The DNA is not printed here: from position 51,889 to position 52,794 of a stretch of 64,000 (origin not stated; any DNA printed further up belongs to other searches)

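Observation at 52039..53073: HEPN-like (RNPRAH) C-terminal domain fused to an unrecognised N-terminal domain of about 200 aa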

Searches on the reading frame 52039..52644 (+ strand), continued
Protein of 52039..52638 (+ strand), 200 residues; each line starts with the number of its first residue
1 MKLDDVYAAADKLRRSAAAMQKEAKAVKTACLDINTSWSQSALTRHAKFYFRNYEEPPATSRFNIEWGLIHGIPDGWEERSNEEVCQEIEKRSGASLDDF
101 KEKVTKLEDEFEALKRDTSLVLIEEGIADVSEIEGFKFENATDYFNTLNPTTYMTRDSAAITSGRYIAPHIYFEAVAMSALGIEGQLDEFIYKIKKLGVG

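Call 75: find_related_loci(query=A2, collection=genome_contigs, flank=8000)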
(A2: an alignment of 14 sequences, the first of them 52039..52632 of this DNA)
Query A2 (198 aa) in genome_contigs; peptide patterns used: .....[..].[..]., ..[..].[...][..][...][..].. (x = any residue, [..] = any of these).
23 stretches matched a pattern; 8 encode a relative of the query (tblastn E <= 1e-3); 8 distinct loci.
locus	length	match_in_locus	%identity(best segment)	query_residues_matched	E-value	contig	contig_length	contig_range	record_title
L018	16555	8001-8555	45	11-196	6e-53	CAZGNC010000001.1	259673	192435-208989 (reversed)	MAG TPA_asm: uncultured Candidatus Saccharibacteria bacterium isolate SRP292972_co1_17 genome assembly, contig: NODE_62_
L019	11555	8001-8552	44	11-196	5e-49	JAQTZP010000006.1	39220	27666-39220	MAG: Candidatus Paceibacterota bacterium isolate STC_63 NODE_2025_length_39220_cov_5.421508_Sandtown_C, whole genome sho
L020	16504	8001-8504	46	27-196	3e-48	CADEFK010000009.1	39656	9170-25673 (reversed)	uncultured bacterium isolate Candidatus Dadabacteria sp. RBC041 genome assembly, contig: MAG041_9, whole genome shotgun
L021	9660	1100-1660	46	11-196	1e-47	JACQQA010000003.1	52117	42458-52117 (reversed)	MAG: Candidatus Magasanikbacteria bacterium isolate NC_groundwater_1321_Ag_S-0.2um_45_150 S_p2_S4_coassembly_k141_125465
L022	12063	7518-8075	41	12-197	9e-44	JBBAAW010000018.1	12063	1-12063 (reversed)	MAG: Patescibacteria group bacterium isolate SO_2017_GW3_51 scaffold_2652_c1_OW296A_2017, whole genome shotgun sequence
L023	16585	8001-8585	37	2-196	1e-43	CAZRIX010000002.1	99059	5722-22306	MAG TPA_asm: uncultured Candidatus Saccharibacteria bacterium isolate SRP219642_co7_29 genome assembly, contig: NODE_234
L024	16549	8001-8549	40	11-197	8e-42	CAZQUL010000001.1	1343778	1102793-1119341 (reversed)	MAG TPA_asm: uncultured Gammaproteobacteria bacterium isolate SRP257259_co1_238 genome assembly, contig: NODE_1_length_1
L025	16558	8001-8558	38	12-197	5e-41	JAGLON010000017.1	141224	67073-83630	MAG: Candidatus Zixiibacteriota bacterium isolate RS_7_36 ROV157_7.bin.36.fa_17, whole genome shotgun sequence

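Call 90: search_protein_families(library=pfam, proteins=[L022:1333-3246:+, L022:4736-6172:+, L022:6193-7443:+, L022:8556-9722:+, L023:6773-8005:+, L023:9039-10199:+, L023:11752-13023:+, L025:4042-6918:+, L025:9527-10801:+, L025:10808-13057:+], max_evalue=0.0001)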
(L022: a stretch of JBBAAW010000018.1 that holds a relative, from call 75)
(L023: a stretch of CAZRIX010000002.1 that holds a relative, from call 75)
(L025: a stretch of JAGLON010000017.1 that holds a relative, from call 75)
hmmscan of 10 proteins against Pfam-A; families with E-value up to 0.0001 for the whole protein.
L022:1333-3246:+ (638 aa): 2 families
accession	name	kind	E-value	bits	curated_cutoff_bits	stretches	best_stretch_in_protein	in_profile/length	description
PF13620.12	CarboxypepD_reg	-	6.1e-07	30.1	32.3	1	380-455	5-80/82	Carboxypeptidase regulatory-like domain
PF18915.5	DUF5667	-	3.9e-06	27.6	27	1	94-176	2-68/99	Domain of unknown function (DUF5667)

L022:4736-6172:+ (479 aa): 4 families
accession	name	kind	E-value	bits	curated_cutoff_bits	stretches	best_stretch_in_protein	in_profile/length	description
PF01637.24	ATPase_2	-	1e-27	97.9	33.2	1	3-206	1-225/225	ATPase domain predominantly from Archaea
PF03008.20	DUF234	-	3.2e-17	63.2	22.5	1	315-412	1-91/100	Archaea bacterial proteins of unknown function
PF13173.12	AAA_14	-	1.3e-08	35.4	27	1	24-175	4-126/129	AAA domain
PF09339.16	HTH_IclR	-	5e-06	26.6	22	1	246-289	6-51/52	IclR helix-turn-helix domain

L022:6193-7443:+ (417 aa): 1 family
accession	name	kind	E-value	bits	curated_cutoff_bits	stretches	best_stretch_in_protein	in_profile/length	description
PF13651.11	EcoRI_methylase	-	2.7e-130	435.1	26.4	1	52-412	1-345/345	Adenine-specific methyltransferase EcoRI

L022:8556-9722:+ (389 aa): 2 families
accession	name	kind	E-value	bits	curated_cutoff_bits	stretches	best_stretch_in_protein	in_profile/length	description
PF03235.19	GmrSD_N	-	1.7e-21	77.7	33.2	1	36-165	12-198/199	GmrSD restriction endonuclease, N-terminal domain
PF01844.29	HNH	-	5.2e-06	27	21.4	1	354-389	12-47/47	HNH endonuclease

L023:6773-8005:+ (411 aa): 1 family
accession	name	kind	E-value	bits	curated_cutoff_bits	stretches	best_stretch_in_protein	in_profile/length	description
PF13651.11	EcoRI_methylase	-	3.2e-128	428.3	26.4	1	5-403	1-345/345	Adenine-specific methyltransferase EcoRI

L023:9039-10199:+ (387 aa): 2 families
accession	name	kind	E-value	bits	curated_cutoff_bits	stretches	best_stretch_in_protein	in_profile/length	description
PF03235.19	GmrSD_N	-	1e-20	75.1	33.2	1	36-163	12-198/199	GmrSD restriction endonuclease, N-terminal domain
PF01844.29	HNH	-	3.2e-07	30.8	21.4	1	344-387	11-47/47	HNH endonuclease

L023:11752-13023:+ (424 aa): 3 families
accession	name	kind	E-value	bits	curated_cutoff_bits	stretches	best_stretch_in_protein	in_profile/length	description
PF00817.25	IMS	-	1.2e-44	152.2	23.2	1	25-169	2-148/148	impB/mucB/samB family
PF11799.13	IMS_C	-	1.9e-14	54.5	20.7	1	259-367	3-109/109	impB/mucB/samB family C-terminal domain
PF11798.14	IMS_HHH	-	7.3e-07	29.5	24.4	1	182-212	2-32/32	IMS family HHH motif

L025:4042-6918:+ (959 aa): 2 families
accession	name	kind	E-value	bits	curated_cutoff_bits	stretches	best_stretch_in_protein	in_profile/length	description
PF05547.17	Peptidase_M6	-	3.8e-26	92.5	22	1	69-299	7-283/294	Immune inhibitor A peptidase M6, catalytic domain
PF00404.24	Dockerin_1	-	7.3e-07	29.7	22.9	1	894-946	2-55/57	Dockerin type I domain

L025:9527-10801:+ (425 aa): 8 families
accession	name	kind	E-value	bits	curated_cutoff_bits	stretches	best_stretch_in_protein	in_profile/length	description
PF12831.13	FAD_oxidored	-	5.1e-10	39.6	27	1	14-53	1-40/416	FAD dependent oxidoreductase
PF07992.20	Pyr_redox_2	-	1.7e-09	37.9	26.1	0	14-47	2-177/291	Pyridine nucleotide-disulphide oxidoreductase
PF00890.30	FAD_binding_2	-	1.2e-08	35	20.4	1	14-52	1-39/414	FAD binding domain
PF13450.12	NAD_binding_8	-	1.6e-07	31.9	21.9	1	17-52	1-36/68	NAD(P)-binding Rossmann-like domain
PF01266.30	DAO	-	7.4e-07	29.4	27.9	1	14-48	1-35/353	FAD dependent oxidoreductase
PF00037.32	Fer4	-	3.2e-05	24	21.1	0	109-124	3-18/24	4Fe-4S binding domain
PF01946.23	Thi4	-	4.3e-05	23.3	26.2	0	8-61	13-67/235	Thi4 family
PF03486.20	HI0933_like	-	7.5e-05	22.7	50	1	14-51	2-39/244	HI0933-like protein Rossmann domain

L025:10808-13057:+ (750 aa): 16 families
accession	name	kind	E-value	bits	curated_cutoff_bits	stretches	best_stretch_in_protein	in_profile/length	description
PF02662.21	FlpD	-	3.2e-37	127.7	22.3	1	618-743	1-123/123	Methyl-viologen-reducing hydrogenase, delta subunit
PF07992.20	Pyr_redox_2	-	5.4e-19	69.1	26.1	1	135-254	1-114/291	Pyridine nucleotide-disulphide oxidoreductase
PF12831.13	FAD_oxidored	-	2.6e-11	43.9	27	1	136-207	1-74/416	FAD dependent oxidoreductase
PF00890.30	FAD_binding_2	-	4.2e-09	36.5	20.4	1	136-175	1-39/414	FAD binding domain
PF13450.12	NAD_binding_8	-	9.9e-09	35.8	21.9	1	139-177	1-39/68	NAD(P)-binding Rossmann-like domain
PF01266.30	DAO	-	2.1e-08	34.5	27.9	1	136-174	1-40/353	FAD dependent oxidoreductase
PF13187.11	Fer4_9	-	4.7e-08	33.4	27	1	543-587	1-50/52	4Fe-4S dicluster domain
PF00037.32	Fer4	-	1.8e-06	28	21.1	1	542-559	6-23/24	4Fe-4S binding domain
PF13738.12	Pyr_redox_3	-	3.7e-06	26.9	30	1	132-264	162-281/305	Pyridine nucleotide-disulphide oxidoreductase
PF13183.11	Fer4_8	-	4.1e-06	27.7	27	0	540-557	50-67/68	4Fe-4S dicluster domain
PF03486.20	HI0933_like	-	4.4e-06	26.7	50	1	136-170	2-36/244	HI0933-like protein Rossmann domain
PF00070.33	Pyr_redox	-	5.4e-06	27.3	22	0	137-170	2-35/82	Pyridine nucleotide-disulphide oxidoreductase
PF13237.11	Fer4_10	-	7.4e-06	26.2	25.5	1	542-585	7-53/53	4Fe-4S dicluster domain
PF12838.12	Fer4_7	-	8.1e-06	26.7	27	1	543-587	1-51/52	4Fe-4S dicluster domain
PF12797.12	Fer4_2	-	1.5e-05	25.1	24.5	0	541-556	7-22/22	4Fe-4S binding domain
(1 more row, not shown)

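Call 95: find_related_loci(query=A2, collection=viral_contigs, flank=8000)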
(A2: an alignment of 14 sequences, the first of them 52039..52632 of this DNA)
Query A2 (198 aa) in viral_contigs; peptide patterns used: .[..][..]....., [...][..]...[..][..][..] (x = any residue, [..] = any of these).
33 stretches matched a pattern, but none encodes a relative of the query by tblastn (E <= 1e-3).
